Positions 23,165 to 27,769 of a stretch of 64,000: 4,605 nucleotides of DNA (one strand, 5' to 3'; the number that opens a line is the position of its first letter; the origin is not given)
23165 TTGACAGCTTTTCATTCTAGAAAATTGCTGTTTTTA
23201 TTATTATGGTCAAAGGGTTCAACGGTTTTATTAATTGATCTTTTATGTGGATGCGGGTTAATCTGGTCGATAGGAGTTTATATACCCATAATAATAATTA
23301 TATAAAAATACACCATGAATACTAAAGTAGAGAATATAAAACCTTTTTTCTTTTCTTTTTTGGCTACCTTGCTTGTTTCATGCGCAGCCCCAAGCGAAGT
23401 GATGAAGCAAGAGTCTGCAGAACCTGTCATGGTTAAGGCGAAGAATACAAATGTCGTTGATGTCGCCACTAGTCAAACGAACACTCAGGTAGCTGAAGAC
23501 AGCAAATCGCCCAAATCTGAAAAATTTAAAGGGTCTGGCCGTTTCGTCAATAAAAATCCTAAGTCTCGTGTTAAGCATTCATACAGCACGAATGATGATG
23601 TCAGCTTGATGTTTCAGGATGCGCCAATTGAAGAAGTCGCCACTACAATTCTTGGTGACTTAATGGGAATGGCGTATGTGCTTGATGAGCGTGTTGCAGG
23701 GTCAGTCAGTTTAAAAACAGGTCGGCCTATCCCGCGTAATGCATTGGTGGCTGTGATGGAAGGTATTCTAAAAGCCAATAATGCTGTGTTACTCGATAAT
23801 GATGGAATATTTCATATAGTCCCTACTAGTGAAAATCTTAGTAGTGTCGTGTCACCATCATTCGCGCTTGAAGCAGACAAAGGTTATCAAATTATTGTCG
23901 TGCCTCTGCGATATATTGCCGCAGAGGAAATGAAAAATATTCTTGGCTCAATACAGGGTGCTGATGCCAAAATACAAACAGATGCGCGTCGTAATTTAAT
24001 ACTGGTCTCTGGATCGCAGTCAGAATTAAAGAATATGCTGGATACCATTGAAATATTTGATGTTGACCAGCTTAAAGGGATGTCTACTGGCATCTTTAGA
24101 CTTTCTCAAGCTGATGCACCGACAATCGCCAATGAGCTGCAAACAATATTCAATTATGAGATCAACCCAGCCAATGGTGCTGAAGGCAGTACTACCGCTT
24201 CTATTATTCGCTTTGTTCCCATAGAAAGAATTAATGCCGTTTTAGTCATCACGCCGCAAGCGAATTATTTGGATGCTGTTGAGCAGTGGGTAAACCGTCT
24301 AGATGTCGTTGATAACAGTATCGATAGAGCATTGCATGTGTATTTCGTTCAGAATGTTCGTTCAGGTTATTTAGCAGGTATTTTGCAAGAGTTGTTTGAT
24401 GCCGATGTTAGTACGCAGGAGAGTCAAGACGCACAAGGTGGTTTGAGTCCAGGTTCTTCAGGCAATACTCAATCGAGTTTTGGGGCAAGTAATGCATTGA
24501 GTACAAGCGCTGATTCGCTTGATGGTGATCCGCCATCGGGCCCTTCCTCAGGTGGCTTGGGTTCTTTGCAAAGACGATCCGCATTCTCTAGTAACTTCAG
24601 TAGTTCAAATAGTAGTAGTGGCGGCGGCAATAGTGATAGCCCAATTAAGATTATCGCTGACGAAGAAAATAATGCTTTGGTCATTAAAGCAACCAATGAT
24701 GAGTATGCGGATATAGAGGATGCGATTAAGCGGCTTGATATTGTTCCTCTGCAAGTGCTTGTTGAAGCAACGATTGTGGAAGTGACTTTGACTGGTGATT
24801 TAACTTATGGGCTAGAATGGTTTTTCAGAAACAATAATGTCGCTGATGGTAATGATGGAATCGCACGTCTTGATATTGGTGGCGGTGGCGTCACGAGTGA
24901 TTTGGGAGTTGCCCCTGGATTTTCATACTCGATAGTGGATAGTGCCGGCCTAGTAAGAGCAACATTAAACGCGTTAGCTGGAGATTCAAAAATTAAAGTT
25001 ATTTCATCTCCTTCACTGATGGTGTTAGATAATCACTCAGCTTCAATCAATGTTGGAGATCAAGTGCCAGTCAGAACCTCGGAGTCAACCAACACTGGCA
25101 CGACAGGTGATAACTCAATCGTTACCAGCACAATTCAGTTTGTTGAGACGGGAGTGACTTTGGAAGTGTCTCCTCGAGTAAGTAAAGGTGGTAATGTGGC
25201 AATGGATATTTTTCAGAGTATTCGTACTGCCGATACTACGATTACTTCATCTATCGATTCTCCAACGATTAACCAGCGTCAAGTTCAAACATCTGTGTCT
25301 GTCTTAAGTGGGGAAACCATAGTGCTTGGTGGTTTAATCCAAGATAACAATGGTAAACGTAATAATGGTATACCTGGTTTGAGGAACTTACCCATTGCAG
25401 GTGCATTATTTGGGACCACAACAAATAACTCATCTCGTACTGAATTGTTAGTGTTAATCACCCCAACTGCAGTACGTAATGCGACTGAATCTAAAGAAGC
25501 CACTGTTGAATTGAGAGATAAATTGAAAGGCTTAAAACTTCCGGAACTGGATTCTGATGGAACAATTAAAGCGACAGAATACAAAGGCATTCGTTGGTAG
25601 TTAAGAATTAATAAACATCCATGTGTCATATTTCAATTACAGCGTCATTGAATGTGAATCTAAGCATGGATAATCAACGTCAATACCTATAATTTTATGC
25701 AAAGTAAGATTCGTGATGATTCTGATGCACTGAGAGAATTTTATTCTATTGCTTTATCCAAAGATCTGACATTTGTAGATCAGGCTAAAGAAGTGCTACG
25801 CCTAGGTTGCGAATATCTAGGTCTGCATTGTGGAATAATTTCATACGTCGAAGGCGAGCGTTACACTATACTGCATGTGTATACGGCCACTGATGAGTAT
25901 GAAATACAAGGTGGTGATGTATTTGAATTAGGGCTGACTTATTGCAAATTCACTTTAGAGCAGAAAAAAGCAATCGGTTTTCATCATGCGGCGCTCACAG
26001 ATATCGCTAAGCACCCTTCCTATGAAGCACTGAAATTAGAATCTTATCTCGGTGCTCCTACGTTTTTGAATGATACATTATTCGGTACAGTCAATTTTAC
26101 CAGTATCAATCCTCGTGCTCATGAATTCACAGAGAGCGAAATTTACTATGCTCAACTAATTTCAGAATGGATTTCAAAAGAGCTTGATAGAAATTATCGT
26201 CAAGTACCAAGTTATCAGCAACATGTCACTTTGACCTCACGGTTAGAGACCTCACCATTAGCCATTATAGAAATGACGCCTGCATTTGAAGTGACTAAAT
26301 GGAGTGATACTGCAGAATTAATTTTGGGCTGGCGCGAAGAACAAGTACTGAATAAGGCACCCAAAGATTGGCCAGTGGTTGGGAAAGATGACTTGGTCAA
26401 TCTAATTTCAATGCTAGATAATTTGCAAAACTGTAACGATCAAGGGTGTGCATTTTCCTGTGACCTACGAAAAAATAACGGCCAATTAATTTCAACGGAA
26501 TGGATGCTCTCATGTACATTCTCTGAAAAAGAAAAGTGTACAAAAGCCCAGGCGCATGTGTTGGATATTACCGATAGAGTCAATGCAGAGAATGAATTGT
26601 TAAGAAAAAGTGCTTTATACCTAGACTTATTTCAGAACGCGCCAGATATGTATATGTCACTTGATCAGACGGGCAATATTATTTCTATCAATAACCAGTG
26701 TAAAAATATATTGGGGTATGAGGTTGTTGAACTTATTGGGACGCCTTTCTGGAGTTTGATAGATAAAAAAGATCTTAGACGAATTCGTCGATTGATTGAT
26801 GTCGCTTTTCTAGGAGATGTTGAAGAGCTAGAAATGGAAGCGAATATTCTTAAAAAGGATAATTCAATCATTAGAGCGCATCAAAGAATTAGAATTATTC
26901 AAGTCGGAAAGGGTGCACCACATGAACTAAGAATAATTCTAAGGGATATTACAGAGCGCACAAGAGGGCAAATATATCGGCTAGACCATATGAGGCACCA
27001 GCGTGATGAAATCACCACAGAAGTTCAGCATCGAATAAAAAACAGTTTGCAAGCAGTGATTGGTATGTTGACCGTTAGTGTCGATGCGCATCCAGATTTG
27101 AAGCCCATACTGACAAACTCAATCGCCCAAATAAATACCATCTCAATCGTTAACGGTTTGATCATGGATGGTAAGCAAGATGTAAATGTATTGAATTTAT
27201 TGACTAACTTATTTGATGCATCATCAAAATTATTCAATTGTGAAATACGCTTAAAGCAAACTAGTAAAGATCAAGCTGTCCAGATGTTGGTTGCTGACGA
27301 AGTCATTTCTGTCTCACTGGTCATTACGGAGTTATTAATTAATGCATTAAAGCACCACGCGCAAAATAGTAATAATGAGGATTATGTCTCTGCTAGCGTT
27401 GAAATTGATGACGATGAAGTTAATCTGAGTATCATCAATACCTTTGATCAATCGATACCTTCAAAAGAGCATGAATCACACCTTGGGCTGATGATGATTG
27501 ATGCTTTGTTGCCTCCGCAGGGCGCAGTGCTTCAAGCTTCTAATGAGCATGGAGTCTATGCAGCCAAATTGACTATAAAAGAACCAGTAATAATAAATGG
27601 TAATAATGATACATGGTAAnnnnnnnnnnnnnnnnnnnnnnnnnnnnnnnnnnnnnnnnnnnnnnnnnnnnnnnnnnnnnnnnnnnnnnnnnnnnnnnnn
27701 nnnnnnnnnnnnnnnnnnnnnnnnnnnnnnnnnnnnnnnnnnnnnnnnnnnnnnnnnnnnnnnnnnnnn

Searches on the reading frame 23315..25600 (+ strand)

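Call 19: search_protein_families(library=ncbifam, proteins=[window:23315-25600:+], max_evalue=0.001)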
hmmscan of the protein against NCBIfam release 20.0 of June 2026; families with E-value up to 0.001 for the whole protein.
window:23315-25600:+ (761 aa): 8 families
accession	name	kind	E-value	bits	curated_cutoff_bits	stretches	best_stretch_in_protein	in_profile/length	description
TIGR02517.1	type_II_gspD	equivalog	3e-137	458.7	351.35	1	99-726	2-596/600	type II secretion system secretin GspD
TIGR02515.1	IV_pilus_PilQ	subfamily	5.2e-55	187.1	284.35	2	446-720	137-427/428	type IV pilus secretin PilQ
TIGR02519.1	pilus_MshL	equivalog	2.5e-43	148.2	250.2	1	447-719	2-289/290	pilus (MSHA type) biogenesis protein MshL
NF010083.0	PRK13568.1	equivalog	1.5e-38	132.7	554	1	445-721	153-418/419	DNA uptake porin HofQ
TIGR02516.1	type_III_yscC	equivalog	1.4e-37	129.4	238.45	1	429-721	184-462/463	type III secretion system outer membrane ring subunit SctC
NF007851.2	PRK10560.1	exception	1.3e-30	106.6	598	1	445-720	145-409/412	DNA uptake porin HofQ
NF011873.0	PRK15346.1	equivalog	8.4e-21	74.2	524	1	430-723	222-497/499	EscC/YscC/HrcC family type III secretion system outer membrane ring protein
NF042912.1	Amuc_1098_fam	equivalog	2.3e-16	59.1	750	1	640-717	715-793/805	Amuc_1098 family type IV pilus outer membrane protein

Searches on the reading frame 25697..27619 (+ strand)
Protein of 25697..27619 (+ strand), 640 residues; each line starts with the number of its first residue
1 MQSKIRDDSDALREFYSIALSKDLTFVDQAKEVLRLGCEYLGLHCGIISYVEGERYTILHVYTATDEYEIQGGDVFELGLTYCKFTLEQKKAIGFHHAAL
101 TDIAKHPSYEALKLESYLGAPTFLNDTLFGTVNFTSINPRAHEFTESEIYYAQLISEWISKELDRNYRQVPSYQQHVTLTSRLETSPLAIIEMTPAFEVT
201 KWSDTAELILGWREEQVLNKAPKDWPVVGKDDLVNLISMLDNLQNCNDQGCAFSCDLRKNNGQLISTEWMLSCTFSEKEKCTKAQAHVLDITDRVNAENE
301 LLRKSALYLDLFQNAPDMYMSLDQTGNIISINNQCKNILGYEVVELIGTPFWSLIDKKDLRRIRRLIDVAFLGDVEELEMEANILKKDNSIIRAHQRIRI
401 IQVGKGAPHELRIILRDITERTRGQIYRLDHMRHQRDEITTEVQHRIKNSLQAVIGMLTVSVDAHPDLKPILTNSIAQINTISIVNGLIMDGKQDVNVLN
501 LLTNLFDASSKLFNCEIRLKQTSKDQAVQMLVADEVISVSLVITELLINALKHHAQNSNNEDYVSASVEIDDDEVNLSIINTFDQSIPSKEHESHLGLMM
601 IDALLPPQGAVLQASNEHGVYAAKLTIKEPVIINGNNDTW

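Call 19: search_protein_families(library=ncbifam, proteins=[window:25697-27619:+], max_evalue=0.001)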
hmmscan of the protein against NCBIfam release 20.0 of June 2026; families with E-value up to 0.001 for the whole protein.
window:25697-27619:+ (640 aa): 7 families
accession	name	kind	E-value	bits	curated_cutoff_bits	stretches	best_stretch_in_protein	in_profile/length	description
TIGR00229.1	sensory_box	domain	4.5e-27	94.7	22.9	2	305-423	4-121/126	PAS domain S-box protein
NF008468.0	PRK11360.1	equivalog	1.3e-06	27.1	646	1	289-578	250-544/616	two-component system sensor histidine kinase AtoS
NF052306.1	BluLightHisKinLov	equivalog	1.6e-06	27.3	450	1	416-608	134-312/334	blue-light-activated histidine kinase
NF052573.1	HisKinEspAMyxo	equivalog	3.8e-06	25.2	1400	1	280-453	232-401/755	serine histidine kinase EspA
NF053781.1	cdiGMPphdstlr2612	equivalog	4.3e-05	21.3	1600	1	254-365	663-774/1268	Tlr1612 family c-di-GMP phosphodiesterase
NF041777.1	sens_FixL_Rhizob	equivalog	5.8e-05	21.9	850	0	199-365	18-182/485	sensor protein FixL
NF046020.1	HisKinCckABruc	equivalog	5.9e-05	21.1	1000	1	248-422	288-465/868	cell cycle histidine kinase CckA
